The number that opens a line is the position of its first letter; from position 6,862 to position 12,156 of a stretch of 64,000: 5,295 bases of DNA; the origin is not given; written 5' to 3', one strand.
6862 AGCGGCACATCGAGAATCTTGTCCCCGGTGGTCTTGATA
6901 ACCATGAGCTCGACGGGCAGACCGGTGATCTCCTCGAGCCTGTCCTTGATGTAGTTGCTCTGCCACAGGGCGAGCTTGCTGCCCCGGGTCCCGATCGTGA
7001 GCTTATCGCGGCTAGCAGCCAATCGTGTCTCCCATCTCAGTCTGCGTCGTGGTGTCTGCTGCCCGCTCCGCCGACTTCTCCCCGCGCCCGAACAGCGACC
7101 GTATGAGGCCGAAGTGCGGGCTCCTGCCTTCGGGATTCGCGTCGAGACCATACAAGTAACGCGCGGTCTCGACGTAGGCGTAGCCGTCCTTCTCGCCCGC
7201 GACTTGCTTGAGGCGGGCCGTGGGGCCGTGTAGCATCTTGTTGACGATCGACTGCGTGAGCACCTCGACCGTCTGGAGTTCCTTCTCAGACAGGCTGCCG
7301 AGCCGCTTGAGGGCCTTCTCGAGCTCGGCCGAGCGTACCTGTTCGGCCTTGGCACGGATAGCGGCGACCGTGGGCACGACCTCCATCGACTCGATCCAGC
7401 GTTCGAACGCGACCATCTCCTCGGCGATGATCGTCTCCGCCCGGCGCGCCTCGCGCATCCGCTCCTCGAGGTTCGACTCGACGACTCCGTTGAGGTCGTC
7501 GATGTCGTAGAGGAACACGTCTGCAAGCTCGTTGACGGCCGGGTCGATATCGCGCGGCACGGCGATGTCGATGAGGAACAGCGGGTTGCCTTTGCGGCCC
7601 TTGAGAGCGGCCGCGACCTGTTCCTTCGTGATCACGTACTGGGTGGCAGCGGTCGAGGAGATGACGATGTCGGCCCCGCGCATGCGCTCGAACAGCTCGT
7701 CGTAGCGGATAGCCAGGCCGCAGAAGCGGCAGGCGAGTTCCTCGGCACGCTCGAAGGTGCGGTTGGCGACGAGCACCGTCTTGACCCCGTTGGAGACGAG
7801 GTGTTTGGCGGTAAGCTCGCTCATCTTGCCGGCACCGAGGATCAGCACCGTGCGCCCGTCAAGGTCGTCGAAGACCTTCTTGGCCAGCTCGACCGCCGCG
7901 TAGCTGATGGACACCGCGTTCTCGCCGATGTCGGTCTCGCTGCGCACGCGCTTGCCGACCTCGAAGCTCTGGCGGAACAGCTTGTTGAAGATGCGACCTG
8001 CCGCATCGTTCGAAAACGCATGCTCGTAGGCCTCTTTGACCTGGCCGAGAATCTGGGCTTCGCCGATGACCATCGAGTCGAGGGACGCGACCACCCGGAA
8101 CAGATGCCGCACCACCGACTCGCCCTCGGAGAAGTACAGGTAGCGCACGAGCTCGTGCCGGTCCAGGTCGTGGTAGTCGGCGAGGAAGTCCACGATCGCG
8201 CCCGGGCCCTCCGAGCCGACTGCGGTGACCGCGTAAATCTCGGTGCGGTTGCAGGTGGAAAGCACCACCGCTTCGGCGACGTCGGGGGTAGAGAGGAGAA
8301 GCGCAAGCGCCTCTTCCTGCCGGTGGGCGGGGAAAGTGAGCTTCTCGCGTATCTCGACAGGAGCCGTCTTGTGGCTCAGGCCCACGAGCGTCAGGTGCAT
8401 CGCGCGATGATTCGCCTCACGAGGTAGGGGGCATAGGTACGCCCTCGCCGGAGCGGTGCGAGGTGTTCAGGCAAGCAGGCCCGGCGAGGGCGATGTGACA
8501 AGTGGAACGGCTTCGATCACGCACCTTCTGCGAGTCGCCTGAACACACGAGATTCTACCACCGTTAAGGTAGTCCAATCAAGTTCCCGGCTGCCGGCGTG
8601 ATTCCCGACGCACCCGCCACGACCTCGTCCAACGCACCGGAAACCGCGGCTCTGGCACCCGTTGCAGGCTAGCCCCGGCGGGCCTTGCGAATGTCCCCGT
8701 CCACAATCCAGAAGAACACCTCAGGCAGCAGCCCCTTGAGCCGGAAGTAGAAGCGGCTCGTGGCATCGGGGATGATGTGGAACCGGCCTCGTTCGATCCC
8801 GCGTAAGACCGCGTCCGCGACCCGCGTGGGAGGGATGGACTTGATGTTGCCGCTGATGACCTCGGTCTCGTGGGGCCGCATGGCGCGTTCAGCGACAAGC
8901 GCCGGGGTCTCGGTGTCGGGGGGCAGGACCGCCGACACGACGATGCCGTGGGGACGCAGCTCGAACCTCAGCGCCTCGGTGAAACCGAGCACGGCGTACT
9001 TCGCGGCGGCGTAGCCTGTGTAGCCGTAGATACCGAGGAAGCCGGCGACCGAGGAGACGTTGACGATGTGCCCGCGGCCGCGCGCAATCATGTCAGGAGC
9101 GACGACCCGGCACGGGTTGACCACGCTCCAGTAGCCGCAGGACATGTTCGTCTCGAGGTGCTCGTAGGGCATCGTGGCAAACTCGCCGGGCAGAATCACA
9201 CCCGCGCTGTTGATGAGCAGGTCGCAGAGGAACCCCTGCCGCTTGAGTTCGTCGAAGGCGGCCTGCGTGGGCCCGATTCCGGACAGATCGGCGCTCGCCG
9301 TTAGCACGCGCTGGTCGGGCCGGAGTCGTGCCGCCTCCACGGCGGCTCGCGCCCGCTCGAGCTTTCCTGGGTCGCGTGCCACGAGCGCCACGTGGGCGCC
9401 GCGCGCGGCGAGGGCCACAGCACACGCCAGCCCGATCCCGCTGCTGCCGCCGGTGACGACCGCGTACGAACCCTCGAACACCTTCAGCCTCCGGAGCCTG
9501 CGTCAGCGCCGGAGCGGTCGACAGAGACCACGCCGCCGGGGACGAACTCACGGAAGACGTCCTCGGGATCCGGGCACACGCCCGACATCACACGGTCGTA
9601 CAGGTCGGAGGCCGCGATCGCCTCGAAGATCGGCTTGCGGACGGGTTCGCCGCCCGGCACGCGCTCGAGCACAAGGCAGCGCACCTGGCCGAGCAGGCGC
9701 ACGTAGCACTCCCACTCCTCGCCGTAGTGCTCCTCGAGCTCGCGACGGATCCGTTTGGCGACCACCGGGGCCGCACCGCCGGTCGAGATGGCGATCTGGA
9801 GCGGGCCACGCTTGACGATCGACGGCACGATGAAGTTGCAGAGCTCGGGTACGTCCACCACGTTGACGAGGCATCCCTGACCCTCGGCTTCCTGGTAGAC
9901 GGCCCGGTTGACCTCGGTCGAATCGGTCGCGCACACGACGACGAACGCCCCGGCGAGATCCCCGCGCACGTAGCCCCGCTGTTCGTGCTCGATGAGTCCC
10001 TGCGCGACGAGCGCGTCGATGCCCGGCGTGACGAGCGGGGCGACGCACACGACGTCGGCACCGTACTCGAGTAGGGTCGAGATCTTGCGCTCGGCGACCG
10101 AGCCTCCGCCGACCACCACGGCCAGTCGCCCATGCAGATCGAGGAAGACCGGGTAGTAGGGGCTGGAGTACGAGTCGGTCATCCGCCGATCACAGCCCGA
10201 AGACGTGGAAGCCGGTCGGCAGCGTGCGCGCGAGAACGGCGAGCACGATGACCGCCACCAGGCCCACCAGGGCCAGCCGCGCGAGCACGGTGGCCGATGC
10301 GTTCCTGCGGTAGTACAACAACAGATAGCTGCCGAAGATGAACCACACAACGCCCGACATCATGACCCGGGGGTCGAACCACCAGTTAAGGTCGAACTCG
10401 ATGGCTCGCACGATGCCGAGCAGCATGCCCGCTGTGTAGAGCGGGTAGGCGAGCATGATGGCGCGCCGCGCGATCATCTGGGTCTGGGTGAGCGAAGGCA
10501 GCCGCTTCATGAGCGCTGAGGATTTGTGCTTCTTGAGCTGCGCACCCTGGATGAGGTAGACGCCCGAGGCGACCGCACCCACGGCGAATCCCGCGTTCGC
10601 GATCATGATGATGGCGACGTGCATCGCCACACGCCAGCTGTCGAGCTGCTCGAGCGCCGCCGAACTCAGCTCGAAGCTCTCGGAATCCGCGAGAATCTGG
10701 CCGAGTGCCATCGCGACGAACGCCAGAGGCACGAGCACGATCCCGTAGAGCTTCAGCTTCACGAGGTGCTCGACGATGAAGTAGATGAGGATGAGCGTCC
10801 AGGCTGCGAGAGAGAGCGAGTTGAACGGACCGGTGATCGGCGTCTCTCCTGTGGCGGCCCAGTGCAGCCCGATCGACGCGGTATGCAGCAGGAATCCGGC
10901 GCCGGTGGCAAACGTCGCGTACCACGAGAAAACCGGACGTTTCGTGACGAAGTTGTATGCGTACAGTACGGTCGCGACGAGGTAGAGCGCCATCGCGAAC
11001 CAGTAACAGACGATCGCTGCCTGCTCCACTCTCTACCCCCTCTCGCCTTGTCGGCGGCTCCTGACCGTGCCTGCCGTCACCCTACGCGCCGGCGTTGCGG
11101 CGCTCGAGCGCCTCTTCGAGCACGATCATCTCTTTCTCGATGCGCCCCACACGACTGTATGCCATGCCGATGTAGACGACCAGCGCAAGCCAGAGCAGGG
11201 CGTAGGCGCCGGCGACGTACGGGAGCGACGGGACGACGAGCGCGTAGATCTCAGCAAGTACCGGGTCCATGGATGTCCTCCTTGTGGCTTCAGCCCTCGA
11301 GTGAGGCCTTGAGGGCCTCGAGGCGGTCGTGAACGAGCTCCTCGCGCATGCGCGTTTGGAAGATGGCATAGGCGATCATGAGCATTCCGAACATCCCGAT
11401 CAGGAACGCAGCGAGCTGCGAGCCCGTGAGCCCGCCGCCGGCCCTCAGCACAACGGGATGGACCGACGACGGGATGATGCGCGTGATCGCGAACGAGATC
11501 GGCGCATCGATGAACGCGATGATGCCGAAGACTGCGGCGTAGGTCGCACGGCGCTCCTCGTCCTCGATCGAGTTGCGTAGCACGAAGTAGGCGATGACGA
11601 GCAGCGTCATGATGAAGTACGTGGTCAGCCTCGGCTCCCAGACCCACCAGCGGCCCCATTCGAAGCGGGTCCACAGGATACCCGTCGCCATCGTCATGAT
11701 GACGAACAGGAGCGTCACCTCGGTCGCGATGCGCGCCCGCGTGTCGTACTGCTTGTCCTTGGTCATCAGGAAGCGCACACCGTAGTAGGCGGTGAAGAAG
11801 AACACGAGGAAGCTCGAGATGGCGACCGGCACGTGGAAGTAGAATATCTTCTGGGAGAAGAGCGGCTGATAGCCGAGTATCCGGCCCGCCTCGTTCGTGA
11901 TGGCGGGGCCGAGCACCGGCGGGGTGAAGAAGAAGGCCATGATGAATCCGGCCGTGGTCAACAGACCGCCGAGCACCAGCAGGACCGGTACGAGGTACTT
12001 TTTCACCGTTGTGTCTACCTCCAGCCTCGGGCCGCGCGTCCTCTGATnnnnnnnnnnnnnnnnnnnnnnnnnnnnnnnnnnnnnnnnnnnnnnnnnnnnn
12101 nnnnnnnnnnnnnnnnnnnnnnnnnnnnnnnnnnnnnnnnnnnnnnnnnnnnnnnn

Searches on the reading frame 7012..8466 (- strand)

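Call 11: search_protein_families(library=pfam, proteins=[window:7012-8466:-], max_evalue=0.001)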
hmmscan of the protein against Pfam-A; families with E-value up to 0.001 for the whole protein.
window:7012-8466:- (484 aa): 6 families
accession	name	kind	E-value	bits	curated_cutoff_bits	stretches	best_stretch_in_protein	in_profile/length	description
PF05201.20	GlutR_N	-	5.4e-54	182.5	27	1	28-178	1-151/151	Glutamyl-tRNAGlu reductase, N-terminal domain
PF01488.26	Shikimate_DH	-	4.9e-47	159.9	24.3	1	193-328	1-138/138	Shikimate / quinate 5-dehydrogenase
PF00745.25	GlutR_dimer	-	3.4e-32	111.1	22.9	1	342-441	1-99/99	Glutamyl-tRNAGlu reductase, dimerisation domain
PF13241.12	NAD_binding_7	-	2e-05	25.5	22.1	1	199-275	2-72/104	Putative NAD(P)-binding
PF03807.23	F420_oxidored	-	7.2e-05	23.7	21.6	1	207-284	2-79/94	NADP oxidoreductase coenzyme F420-dependent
PF02826.25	2-Hacid_dh_C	-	7.8e-05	22.6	25.1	1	197-286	29-116/178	D-isomer specific 2-hydroxyacid dehydrogenase, NAD binding domain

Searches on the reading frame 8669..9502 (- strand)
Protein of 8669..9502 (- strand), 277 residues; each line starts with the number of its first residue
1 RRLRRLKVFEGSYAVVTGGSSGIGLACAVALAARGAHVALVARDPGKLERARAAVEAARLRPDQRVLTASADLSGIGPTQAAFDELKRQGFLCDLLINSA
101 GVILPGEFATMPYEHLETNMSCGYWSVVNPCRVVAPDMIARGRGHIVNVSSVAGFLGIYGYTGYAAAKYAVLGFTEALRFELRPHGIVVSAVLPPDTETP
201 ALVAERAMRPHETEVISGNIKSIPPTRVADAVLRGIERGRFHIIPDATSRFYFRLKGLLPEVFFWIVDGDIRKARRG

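Call 11: search_protein_families(library=pfam, proteins=[window:8669-9502:-], max_evalue=0.001)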
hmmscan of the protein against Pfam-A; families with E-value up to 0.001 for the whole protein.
window:8669-9502:- (277 aa): 3 families
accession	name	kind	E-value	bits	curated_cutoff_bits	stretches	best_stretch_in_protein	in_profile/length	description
PF00106.31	adh_short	-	4.8e-43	147.4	26.6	1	14-207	3-192/195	short chain dehydrogenase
PF13561.12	adh_short_C2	-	4e-27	95.7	27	1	21-204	6-183/236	Enoyl-(Acyl carrier protein) reductase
PF08659.16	KR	-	3e-12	47.3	22.6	1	15-177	4-162/180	KR domain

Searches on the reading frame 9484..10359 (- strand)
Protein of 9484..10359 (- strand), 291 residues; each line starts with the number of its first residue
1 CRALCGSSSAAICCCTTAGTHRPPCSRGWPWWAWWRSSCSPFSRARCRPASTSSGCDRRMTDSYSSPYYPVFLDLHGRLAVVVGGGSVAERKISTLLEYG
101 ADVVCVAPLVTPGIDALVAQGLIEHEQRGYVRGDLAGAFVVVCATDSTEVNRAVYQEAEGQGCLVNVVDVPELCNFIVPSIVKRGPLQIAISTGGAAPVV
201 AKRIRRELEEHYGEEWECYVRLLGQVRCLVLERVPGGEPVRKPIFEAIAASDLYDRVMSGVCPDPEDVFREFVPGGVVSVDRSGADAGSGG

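Call 11: search_protein_families(library=pfam, proteins=[window:9484-10359:-], max_evalue=0.001)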
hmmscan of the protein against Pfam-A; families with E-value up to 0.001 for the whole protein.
window:9484-10359:- (291 aa): 2 families
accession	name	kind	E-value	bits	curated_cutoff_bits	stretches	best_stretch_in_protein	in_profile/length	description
PF13241.12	NAD_binding_7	-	4.6e-32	111.1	22.1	1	71-180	1-104/104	Putative NAD(P)-binding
PF14824.11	Sirohm_synth_M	-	1.7e-13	50.2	25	1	184-211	1-28/28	Sirohaem biosynthesis protein central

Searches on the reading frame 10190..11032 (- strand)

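Call 11: search_protein_families(library=pfam, proteins=[window:10190-11032:-], max_evalue=0.001)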
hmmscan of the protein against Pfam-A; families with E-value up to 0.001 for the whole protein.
window:10190-11032:- (280 aa): 1 family
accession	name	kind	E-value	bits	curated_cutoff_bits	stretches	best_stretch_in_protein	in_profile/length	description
PF01578.25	Cytochrom_C_asm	-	3.2e-19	69.8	29.9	1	71-274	6-210/212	Cytochrome C assembly protein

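Call 53: search_protein_families(library=ncbifam, proteins=[window:10190-11032:-], max_evalue=1)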
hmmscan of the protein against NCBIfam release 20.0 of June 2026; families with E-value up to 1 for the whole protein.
window:10190-11032:- (280 aa): 2 families
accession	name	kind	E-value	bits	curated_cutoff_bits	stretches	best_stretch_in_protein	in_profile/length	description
TIGR03144.1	cytochr_II_ccsB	equivalog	2.3e-27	96.3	187.6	1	45-279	4-252/252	c-type cytochrome biogenesis protein CcsB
NF041877.1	EPS_EpsZ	equivalog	0.0022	16.7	800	1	192-268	17-90/459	exopolysaccharide biosynthesis polyisoprenyl-phosphate hexose-1-phosphate transferase EpsZ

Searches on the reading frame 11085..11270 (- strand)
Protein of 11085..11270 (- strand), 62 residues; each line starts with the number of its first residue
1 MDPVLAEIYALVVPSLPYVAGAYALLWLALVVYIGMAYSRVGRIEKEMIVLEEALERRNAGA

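Call 24: search_protein_families(library=pfam, proteins=[window:11085-11270:-], max_evalue=10)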
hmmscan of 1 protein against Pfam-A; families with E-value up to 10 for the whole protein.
seq(62 aa): 1 family
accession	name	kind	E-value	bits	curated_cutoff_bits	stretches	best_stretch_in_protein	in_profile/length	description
PF13181.12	TPR_8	-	0.019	15.5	25.7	1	34-58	7-31/34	Tetratricopeptide repeat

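Call 53: search_protein_families(library=ncbifam, proteins=[window:11085-11270:-], max_evalue=1)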
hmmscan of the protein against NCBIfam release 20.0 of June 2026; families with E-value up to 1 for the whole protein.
seq(62 aa): 0 families
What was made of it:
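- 11082..11270 (-): 62-aa single-helix ORF after ccmC: a CcmD candidate by position and shape only. No Pfam or NCBIfam match (calls 24, 53).
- On CcmD (small heme-exporter subunit), for the 62-aa ORF at 11082..11270: No Pfam or NCBIfam CcmD hit (calls 24, 53).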

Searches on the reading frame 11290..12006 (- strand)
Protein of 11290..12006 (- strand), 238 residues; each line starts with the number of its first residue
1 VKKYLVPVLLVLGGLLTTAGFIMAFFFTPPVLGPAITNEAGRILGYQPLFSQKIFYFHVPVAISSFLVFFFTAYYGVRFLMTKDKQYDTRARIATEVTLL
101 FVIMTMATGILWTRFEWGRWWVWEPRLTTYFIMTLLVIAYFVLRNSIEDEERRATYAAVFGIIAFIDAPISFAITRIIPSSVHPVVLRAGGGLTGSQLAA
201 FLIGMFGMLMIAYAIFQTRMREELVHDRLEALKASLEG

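Call 11: search_protein_families(library=pfam, proteins=[window:11290-12006:-], max_evalue=0.001)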
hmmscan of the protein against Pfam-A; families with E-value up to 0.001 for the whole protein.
window:11290-12006:- (238 aa): 1 family
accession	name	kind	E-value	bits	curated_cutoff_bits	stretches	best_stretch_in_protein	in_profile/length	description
PF01578.25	Cytochrom_C_asm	-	3.9e-22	79.4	29.9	1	15-180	38-209/212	Cytochrome C assembly protein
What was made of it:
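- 11290..12006 (-): ccmC (WWD-family heme-handling protein). Pfam Cytochrom_C_asm, 238 aa (call 11).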
